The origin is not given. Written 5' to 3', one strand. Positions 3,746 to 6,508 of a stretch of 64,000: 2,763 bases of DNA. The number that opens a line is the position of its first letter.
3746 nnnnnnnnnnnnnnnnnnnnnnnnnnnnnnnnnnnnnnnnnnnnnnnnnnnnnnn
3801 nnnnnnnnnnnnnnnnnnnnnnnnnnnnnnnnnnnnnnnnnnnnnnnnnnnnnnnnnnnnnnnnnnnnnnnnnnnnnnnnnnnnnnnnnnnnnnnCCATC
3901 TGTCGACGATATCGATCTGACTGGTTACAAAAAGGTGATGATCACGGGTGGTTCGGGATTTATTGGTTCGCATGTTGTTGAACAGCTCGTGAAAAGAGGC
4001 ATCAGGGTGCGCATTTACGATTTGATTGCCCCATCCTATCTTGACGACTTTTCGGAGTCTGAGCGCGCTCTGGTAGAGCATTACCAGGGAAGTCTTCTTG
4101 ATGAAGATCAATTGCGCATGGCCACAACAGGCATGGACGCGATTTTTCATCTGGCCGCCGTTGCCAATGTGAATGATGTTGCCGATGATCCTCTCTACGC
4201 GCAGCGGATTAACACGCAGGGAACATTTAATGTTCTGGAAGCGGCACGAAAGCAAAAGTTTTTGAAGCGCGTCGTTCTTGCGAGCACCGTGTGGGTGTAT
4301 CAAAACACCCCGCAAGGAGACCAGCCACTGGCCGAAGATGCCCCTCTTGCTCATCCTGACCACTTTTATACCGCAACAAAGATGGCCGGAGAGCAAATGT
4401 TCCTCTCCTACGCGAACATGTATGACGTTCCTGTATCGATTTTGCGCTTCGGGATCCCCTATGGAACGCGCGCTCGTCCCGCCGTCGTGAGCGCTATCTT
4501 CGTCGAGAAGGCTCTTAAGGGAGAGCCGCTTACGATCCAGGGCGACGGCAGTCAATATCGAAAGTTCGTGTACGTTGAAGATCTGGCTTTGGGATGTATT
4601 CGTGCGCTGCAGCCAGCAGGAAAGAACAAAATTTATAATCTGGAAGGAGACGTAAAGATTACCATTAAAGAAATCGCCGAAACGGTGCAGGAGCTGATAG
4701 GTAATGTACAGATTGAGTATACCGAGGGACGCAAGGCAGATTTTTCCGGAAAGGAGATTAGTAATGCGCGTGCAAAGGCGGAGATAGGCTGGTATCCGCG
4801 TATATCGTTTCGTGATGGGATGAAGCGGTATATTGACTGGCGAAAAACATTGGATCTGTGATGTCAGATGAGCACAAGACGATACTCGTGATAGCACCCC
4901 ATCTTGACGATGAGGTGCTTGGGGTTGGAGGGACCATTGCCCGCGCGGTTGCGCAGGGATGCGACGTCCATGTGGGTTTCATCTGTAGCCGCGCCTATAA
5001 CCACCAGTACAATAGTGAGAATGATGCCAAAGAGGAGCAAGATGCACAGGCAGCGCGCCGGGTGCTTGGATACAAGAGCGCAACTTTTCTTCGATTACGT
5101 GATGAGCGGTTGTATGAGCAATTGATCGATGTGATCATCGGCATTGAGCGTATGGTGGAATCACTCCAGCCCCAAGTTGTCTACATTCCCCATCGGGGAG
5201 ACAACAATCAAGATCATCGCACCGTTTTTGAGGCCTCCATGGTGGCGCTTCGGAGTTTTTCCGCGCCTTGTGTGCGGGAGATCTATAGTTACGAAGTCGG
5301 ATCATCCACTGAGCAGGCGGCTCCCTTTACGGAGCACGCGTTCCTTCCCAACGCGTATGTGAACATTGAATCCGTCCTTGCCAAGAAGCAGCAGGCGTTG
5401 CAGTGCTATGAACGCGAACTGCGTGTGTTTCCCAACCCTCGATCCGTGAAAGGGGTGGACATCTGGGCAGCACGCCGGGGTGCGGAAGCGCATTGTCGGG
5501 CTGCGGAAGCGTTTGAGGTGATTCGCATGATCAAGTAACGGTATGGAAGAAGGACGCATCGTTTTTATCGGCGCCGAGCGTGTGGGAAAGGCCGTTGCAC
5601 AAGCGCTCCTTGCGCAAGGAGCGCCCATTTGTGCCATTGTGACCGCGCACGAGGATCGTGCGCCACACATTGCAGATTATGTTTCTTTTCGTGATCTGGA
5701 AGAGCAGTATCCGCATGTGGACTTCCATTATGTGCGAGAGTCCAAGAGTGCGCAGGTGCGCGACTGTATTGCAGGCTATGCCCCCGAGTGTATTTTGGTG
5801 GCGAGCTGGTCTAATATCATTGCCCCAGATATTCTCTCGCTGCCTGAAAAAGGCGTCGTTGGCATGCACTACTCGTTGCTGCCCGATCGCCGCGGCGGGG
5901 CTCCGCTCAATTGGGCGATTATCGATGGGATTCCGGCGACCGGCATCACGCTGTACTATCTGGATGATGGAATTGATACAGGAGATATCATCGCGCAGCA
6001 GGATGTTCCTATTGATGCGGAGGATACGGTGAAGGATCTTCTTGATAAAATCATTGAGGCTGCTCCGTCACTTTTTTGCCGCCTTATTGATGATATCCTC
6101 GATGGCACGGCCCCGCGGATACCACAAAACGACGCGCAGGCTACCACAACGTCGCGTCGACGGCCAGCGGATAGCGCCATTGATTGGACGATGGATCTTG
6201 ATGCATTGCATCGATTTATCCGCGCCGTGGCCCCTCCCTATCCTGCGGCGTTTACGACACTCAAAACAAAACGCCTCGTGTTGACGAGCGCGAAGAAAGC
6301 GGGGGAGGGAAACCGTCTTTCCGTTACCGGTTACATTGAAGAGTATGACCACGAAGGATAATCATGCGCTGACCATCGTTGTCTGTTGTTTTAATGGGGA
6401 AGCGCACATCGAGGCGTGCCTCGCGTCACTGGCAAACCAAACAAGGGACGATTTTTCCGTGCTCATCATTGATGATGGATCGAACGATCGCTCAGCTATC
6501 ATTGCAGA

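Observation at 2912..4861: Aminotransferase-dehydratase/epimerase fusion (DegT + SDR) in reverse pathway order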

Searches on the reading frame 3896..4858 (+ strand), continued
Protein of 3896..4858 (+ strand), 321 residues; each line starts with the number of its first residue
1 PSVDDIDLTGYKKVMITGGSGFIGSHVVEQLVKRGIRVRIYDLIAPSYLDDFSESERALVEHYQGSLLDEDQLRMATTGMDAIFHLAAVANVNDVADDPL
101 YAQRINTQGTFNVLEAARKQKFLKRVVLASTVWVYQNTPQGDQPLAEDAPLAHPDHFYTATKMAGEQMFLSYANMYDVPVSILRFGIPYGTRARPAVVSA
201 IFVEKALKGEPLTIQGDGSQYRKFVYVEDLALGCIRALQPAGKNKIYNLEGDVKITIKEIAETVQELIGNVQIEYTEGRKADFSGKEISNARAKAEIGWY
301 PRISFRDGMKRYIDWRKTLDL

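Call 76: search_protein_families(library=ncbifam, proteins=[L064:244-1302:+, L064:1381-2499:+, L064:2513-3427:+, L064:6851-7762:+, L064:5820-6854:+, L064:8479-9543:+, L062:13036-13905:+, L062:13905-15044:+, L062:12005-13048:+, L062:7970-8998:+], max_evalue=1e-10)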
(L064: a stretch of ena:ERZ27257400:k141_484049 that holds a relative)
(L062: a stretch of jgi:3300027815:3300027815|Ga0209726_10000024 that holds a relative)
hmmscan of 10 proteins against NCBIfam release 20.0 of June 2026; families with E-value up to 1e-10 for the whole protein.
L064:244-1302:+ (353 aa): 26 families (the best 25 are shown)
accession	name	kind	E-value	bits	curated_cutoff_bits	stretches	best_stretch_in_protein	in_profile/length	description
TIGR01179.1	galE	equivalog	5.3e-50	170.1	262.3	1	30-203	3-179/332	UDP-glucose 4-epimerase GalE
TIGR04180.1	EDH_00030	hypoth_equivalog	2.5e-48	164.6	475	1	30-313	2-295/297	NAD-dependent 4,6-dehydratase LegB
NF011728.1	PRK15181.1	equivalog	3.6e-48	164.4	760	1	26-325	15-335/348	Vi polysaccharide biosynthesis UDP-N-acetylglucosaminuronic acid C-4 epimerase TviC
TIGR01181.1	dTDP_gluc_dehyt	equivalog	4.8e-43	147.5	365.1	1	29-323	2-307/321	dTDP-glucose 4,6-dehydratase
TIGR02197.1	heptose_epim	equivalog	1.2e-39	136.4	274.6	1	30-323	2-309/316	ADP-glyceromanno-heptose 6-epimerase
NF007956.0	PRK10675.1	subfamily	1.2e-26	93.7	394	1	28-202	2-182/338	UDP-glucose 4-epimerase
NF007490.0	PRK10084.1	subfamily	1.4e-26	93.4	649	1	166-323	163-330/361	dTDP-glucose 4,6-dehydratase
NF007582.0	PRK10217.1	equivalog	4.8e-26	91.7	698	1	27-322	2-326/355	dTDP-glucose 4,6-dehydratase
NF047922.1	GDPFucSynFcl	equivalog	2.2e-23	83.2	500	1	27-322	3-296/308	GDP-L-fucose synthase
NF042423.1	oxyalk_red_Shew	equivalog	6.6e-20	71.4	580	1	23-272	5-237/331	2-alkyl-3-oxoalkanoate reductase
NF008360.0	PRK11150.1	equivalog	1.3e-19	70.6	452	1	30-277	3-247/310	ADP-glyceromanno-heptose 6-epimerase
NF042422.1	oxyalk_red_OleD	equivalog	9.1e-19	68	580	1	29-257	3-218/329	2-alkyl-3-oxoalkanoate reductase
TIGR01472.1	gmd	equivalog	8.3e-18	64.7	415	1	27-260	1-245/342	GDP-mannose 4,6-dehydratase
NF005998.1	PRK08125.1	equivalog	1.7e-17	63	777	1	23-280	312-581/649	bifunctional UDP-4-amino-4-deoxy-L-arabinose formyltransferase/UDP-glucuronic acid oxidase ArnA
NF008872.0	PRK11908.1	equivalog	2.1e-17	63.2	294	1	27-280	2-267/349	bifunctional UDP-4-keto-pentose/UDP-xylose synthase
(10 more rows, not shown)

L064:1381-2499:+ (373 aa): 7 families
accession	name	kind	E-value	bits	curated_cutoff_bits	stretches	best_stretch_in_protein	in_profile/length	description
TIGR03588.1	PseC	equivalog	3.4e-81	273.1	423.5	1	15-368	10-378/380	UDP-4-amino-4,6-dideoxy-N-acetyl-beta-L-altrosamine transaminase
TIGR04181.1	NHT_00031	hypoth_equivalog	2.1e-70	237.4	420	1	21-349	15-357/359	LegC family aminotransferase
NF008658.2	PRK11658.1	equivalog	9e-60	202.3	631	1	17-370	15-377/379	UDP-4-amino-4-deoxy-L-arabinose aminotransferase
NF008687.0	PRK11706.1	equivalog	6.8e-57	192.9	375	1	19-368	14-372/375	dTDP-4-amino-4,6-dideoxygalactose transaminase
TIGR04427.1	PLP_DesI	equivalog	7e-56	190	650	1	12-363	28-376/390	dTDP-4-dehydro-6-deoxyglucose aminotransferase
NF011936.0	PRK15407.1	equivalog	3.8e-51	174.2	423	2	14-214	45-252/440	lipopolysaccharide biosynthesis protein RfbH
TIGR02379.1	ECA_wecE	subfamily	1.1e-42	146.2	434.85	1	21-367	16-372/376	dTDP-4-amino-4,6-dideoxy-D-glucose transaminase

L064:2513-3427:+ (305 aa): 23 families
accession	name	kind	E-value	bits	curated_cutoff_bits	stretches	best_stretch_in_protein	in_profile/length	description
TIGR01181.1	dTDP_gluc_dehyt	equivalog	1.3e-49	169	365.1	1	4-299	3-315/321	dTDP-glucose 4,6-dehydratase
TIGR04180.1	EDH_00030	hypoth_equivalog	2.1e-39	135.4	475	1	4-253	2-263/297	NAD-dependent 4,6-dehydratase LegB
TIGR01179.1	galE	equivalog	4e-37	127.8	262.3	1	4-299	3-329/332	UDP-glucose 4-epimerase GalE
TIGR03466.1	HpnA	hypoth_equivalog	3.5e-28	98.4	367.65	1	2-250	2-249/327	hopanoid-associated sugar epimerase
NF007490.0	PRK10084.1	subfamily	5.2e-28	98.1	649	1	1-298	1-337/361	dTDP-glucose 4,6-dehydratase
NF007582.0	PRK10217.1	equivalog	1.2e-27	97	698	1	4-297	5-333/355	dTDP-glucose 4,6-dehydratase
NF011728.1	PRK15181.1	equivalog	1.7e-25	89.8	760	1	44-296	74-338/348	Vi polysaccharide biosynthesis UDP-N-acetylglucosaminuronic acid C-4 epimerase TviC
NF042422.1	oxyalk_red_OleD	equivalog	7.4e-23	81.4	580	1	1-221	1-219/329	2-alkyl-3-oxoalkanoate reductase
TIGR02197.1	heptose_epim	equivalog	2.3e-21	76.3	274.6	1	4-296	2-314/316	ADP-glyceromanno-heptose 6-epimerase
NF007956.0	PRK10675.1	subfamily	1.1e-20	74.1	394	1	1-170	1-183/338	UDP-glucose 4-epimerase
NF042423.1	oxyalk_red_Shew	equivalog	5.2e-20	71.8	580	1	3-239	11-249/331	2-alkyl-3-oxoalkanoate reductase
TIGR02622.1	CDP_4_6_dhtase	equivalog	1.6e-18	67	278.45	1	4-155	8-172/352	CDP-glucose 4,6-dehydratase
NF008872.0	PRK11908.1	equivalog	3.4e-17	62.5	294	1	4-302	5-342/349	bifunctional UDP-4-keto-pentose/UDP-xylose synthase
NF047922.1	GDPFucSynFcl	equivalog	4.5e-16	59.2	500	1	5-299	7-305/308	GDP-L-fucose synthase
NF043036.1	ErythonDh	equivalog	2.9e-15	56.3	325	1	1-152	1-164/321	D-erythronate dehydrogenase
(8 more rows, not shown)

L064:6851-7762:+ (304 aa): 15 families
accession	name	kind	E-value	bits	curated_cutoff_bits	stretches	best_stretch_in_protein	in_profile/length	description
TIGR02197.1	heptose_epim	equivalog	1.7e-30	106.3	274.6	1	5-298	1-313/316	ADP-glyceromanno-heptose 6-epimerase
TIGR01179.1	galE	equivalog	1.7e-24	86.3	262.3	1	5-168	2-179/332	UDP-glucose 4-epimerase GalE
TIGR01181.1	dTDP_gluc_dehyt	equivalog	1.4e-22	80.2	365.1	1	5-257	2-271/321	dTDP-glucose 4,6-dehydratase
TIGR04180.1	EDH_00030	hypoth_equivalog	1.1e-21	77.3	475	1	5-277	1-287/297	NAD-dependent 4,6-dehydratase LegB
TIGR01214.1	rmlD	equivalog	9e-20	70.9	224.05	1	4-256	1-238/285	dTDP-4-dehydrorhamnose reductase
NF008360.0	PRK11150.1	equivalog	1.4e-17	63.9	452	1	5-249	2-257/310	ADP-glyceromanno-heptose 6-epimerase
TIGR03589.1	PseB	equivalog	5e-15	55.3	407.75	1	4-151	6-147/324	UDP-N-acetylglucosamine 4,6-dehydratase (inverting)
NF008872.0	PRK11908.1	equivalog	8.8e-14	51.3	294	1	5-266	4-294/349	bifunctional UDP-4-keto-pentose/UDP-xylose synthase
NF043036.1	ErythonDh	equivalog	2.5e-13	49.9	325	1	5-147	3-157/321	D-erythronate dehydrogenase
TIGR03466.1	HpnA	hypoth_equivalog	2.8e-13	49.5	367.65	1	4-152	2-154/327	hopanoid-associated sugar epimerase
NF042422.1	oxyalk_red_OleD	equivalog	3.8e-13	49.5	580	1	5-212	3-210/329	2-alkyl-3-oxoalkanoate reductase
NF052578.1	StrlDmthSdmBMthl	equivalog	3.2e-12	46.8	600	1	4-168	2-172/328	sterol demethylase protein SdmB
NF042423.1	oxyalk_red_Shew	equivalog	4e-12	45.8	580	1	3-209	9-213/331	2-alkyl-3-oxoalkanoate reductase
TIGR04130.1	FnlA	equivalog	6.2e-12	45.1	730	1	5-248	7-244/337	UDP-N-acetylglucosamine 4,6-dehydratase/5-epimerase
NF041293.1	G6PDh_Azf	equivalog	1.2e-11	44.6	400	1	3-174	3-160/252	NAD-dependent glucose-6-phosphate dehydrogenase Azf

L064:5820-6854:+ (345 aa): 1 family
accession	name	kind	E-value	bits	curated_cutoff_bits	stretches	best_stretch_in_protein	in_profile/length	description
TIGR03590.1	PseG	equivalog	2.5e-48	165.1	153.55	1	3-285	2-280/280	UDP-2,4-diacetamido-2,4,6-trideoxy-beta-L-altropyranose hydrolase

L064:8479-9543:+ (355 aa): 2 families
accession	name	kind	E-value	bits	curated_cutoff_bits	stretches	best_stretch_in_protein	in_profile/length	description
TIGR03569.1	NeuB_NnaB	equivalog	1.2e-106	356.5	399.65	1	20-348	1-328/329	N-acetylneuraminate synthase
TIGR03586.1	PseI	equivalog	1.4e-82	277.6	340.25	1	20-348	2-326/327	pseudaminic acid synthase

L062:13036-13905:+ (290 aa): 9 families
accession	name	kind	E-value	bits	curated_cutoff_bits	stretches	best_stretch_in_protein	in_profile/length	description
TIGR01746.1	Thioester-redct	subfamily_domain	1.5e-17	63.9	213.35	1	65-204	107-252/371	thioester reductase domain-containing protein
TIGR01179.1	galE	equivalog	1.8e-17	63.2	262.3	1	44-155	71-185/332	UDP-glucose 4-epimerase GalE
TIGR02197.1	heptose_epim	equivalog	5e-16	58.8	274.6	1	40-246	63-274/316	ADP-glyceromanno-heptose 6-epimerase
TIGR03466.1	HpnA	hypoth_equivalog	1.9e-14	53.3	367.65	0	27-132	47-153/327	hopanoid-associated sugar epimerase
TIGR04180.1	EDH_00030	hypoth_equivalog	3.6e-14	52.5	475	1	27-235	53-261/297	NAD-dependent 4,6-dehydratase LegB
TIGR01181.1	dTDP_gluc_dehyt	equivalog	2.1e-12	46.8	365.1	0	46-280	76-309/321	dTDP-glucose 4,6-dehydratase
NF043036.1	ErythonDh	equivalog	2.5e-12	46.7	325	0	43-132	74-161/321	D-erythronate dehydrogenase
NF042422.1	oxyalk_red_OleD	equivalog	3.6e-12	46.3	580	0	36-185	55-201/329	2-alkyl-3-oxoalkanoate reductase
NF004520.0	PRK05865.1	equivalog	1.7e-11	42.8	1509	0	1-186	1-167/854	sugar epimerase family protein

L062:13905-15044:+ (380 aa): 7 families
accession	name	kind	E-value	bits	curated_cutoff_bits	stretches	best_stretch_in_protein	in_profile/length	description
TIGR03588.1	PseC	equivalog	1.8e-68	231.2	423.5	1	22-371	18-378/380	UDP-4-amino-4,6-dideoxy-N-acetyl-beta-L-altrosamine transaminase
TIGR04181.1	NHT_00031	hypoth_equivalog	2.5e-51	174.7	420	1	32-352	28-357/359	LegC family aminotransferase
NF008658.2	PRK11658.1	equivalog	5.9e-51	173.3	631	1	20-370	19-374/379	UDP-4-amino-4-deoxy-L-arabinose aminotransferase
TIGR04427.1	PLP_DesI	equivalog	6.2e-51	173.7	650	1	6-369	23-379/390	dTDP-4-dehydro-6-deoxyglucose aminotransferase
NF008687.0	PRK11706.1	equivalog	3e-46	157.9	375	1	20-370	16-371/375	dTDP-4-amino-4,6-dideoxygalactose transaminase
NF011936.0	PRK15407.1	equivalog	3.9e-36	124.7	423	1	28-217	59-256/440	lipopolysaccharide biosynthesis protein RfbH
TIGR02379.1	ECA_wecE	subfamily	3.5e-34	118.2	434.85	1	33-369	30-371/376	dTDP-4-amino-4,6-dideoxy-D-glucose transaminase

L062:12005-13048:+ (348 aa): 1 family
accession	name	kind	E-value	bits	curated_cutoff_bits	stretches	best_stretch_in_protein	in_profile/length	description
TIGR03590.1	PseG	equivalog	2e-30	106.4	153.55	1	1-278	1-278/280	UDP-2,4-diacetamido-2,4,6-trideoxy-beta-L-altropyranose hydrolase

L062:7970-8998:+ (343 aa): 7 families
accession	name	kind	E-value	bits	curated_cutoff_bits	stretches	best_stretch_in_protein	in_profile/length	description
TIGR03588.1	PseC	equivalog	9.2e-37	126.8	423.5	1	29-263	15-271/380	UDP-4-amino-4,6-dideoxy-N-acetyl-beta-L-altrosamine transaminase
TIGR04181.1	NHT_00031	hypoth_equivalog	3.4e-34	118.3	420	1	42-263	28-271/359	LegC family aminotransferase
TIGR04427.1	PLP_DesI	equivalog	2.7e-27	95.9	650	1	22-259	29-268/390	dTDP-4-dehydro-6-deoxyglucose aminotransferase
NF008687.0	PRK11706.1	equivalog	4.4e-27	94.8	375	1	42-253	29-252/375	dTDP-4-amino-4,6-dideoxygalactose transaminase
NF011936.0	PRK15407.1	equivalog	1.2e-23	83.5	423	1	42-230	63-259/440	lipopolysaccharide biosynthesis protein RfbH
NF008658.2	PRK11658.1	equivalog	3.5e-21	75.3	631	1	42-265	31-268/379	UDP-4-amino-4-deoxy-L-arabinose aminotransferase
TIGR02379.1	ECA_wecE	subfamily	1.4e-17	63.5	434.85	1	61-222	50-210/376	dTDP-4-amino-4,6-dideoxy-D-glucose transaminase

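Call 87: find_related_loci(query=A2, collection=metagenome_contigs, flank=10000)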
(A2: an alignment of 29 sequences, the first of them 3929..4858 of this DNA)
Query A2 (310 aa) in metagenome_contigs; peptide patterns used: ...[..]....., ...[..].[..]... (x = any residue, [..] = any of these).
600 stretches matched a pattern (row limit reached: there are more); 552 encode a relative of the query (tblastn E <= 1e-3); the best 80 are kept; 80 distinct loci.
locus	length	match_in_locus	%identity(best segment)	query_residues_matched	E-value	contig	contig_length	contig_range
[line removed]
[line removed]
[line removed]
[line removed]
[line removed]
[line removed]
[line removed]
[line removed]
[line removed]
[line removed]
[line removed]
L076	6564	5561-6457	32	2-304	2e-42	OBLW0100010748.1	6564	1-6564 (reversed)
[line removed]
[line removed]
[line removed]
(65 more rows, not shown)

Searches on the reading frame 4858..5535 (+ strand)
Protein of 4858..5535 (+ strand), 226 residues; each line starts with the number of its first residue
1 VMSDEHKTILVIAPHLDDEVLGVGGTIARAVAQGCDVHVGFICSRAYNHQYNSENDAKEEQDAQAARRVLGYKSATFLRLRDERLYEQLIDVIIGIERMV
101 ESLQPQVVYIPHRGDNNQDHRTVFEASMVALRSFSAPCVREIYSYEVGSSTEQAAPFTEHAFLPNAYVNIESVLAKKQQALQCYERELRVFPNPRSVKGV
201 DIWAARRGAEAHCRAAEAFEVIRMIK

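Call 3: search_protein_families(library=pfam, proteins=[window:4858-5535:+], max_evalue=0.001)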
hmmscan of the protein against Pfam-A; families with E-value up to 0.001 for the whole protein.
window:4858-5535:+ (226 aa): 1 family
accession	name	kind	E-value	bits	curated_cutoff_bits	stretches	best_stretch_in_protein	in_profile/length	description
PF02585.22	PIG-L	-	1e-21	78.2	28.2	1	10-130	1-128/129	GlcNAc-PI de-N-acetylase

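Call 4: search_protein_families(library=ncbifam, proteins=[window:4858-5535:+], max_evalue=0.001)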
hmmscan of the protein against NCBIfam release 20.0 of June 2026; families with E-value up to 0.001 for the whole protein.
window:4858-5535:+ (226 aa): 4 families
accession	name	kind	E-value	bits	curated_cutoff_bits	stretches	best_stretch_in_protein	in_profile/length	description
TIGR04001.1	thiol_BshB1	equivalog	3e-15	56.5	182.5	1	9-186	4-177/226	bacillithiol biosynthesis deacetylase BshB1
TIGR04000.1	thiol_BshB2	equivalog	7.5e-08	32.3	195.25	1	8-185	2-182/217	bacillithiol biosynthesis deacetylase BshB2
NF002557.0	PRK02122.1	subfamily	8.3e-07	27.5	384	1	5-44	369-408/653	glucosamine-6-phosphate deaminase-like protein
TIGR03445.1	mycothiol_MshB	equivalog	0.00043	20.2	224.35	0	11-39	2-30/284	N-acetyl-1-D-myo-inositol-2-amino-2-deoxy-alpha-D-glucopyranoside deacetylase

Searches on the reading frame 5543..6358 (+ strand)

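Call 3: search_protein_families(library=pfam, proteins=[window:5543-6358:+], max_evalue=0.001)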
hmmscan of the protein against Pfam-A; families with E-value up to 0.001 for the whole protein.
window:5543-6358:+ (272 aa): 2 families
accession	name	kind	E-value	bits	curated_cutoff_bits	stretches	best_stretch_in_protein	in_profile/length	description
PF00551.24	Formyl_trans_N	-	2.7e-26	92.8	26.1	1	6-180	3-179/181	Formyl transferase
PF02911.23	Formyl_trans_C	-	1.8e-08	34.9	21.1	1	208-254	4-49/100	Formyl transferase, C-terminal domain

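Call 4: search_protein_families(library=ncbifam, proteins=[window:5543-6358:+], max_evalue=0.001)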
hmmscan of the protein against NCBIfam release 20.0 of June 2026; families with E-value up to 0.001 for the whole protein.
window:5543-6358:+ (272 aa): 7 families
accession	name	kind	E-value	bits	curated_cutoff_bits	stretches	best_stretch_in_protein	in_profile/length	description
NF005414.0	PRK06988.1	equivalog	3.3e-57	193.8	316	1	5-256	4-253/311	formyltransferase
NF005998.1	PRK08125.1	equivalog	7.6e-45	153.4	777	1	11-253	8-248/649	bifunctional UDP-4-amino-4-deoxy-L-arabinose formyltransferase/UDP-glucuronic acid oxidase ArnA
TIGR00460.1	fmt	equivalog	2.8e-38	131.8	201.5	1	5-267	2-266/315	methionyl-tRNA formyltransferase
TIGR00639.1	PurN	equivalog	6e-17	61.8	150.1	1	65-188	64-187/192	phosphoribosylglycinamide formyltransferase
NF004684.0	PRK06027.1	subfamily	7.8e-14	52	223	1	29-168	119-253/286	formyltetrahydrofolate deformylase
TIGR00655.1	PurU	equivalog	3.2e-12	46.6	285.95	1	48-168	123-248/280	formyltetrahydrofolate deformylase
NF005755.0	PRK07579.1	equivalog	2.3e-11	44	238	1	106-192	89-174/245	dTDP-4-amino-4,6-dideoxyglucose formyltransferase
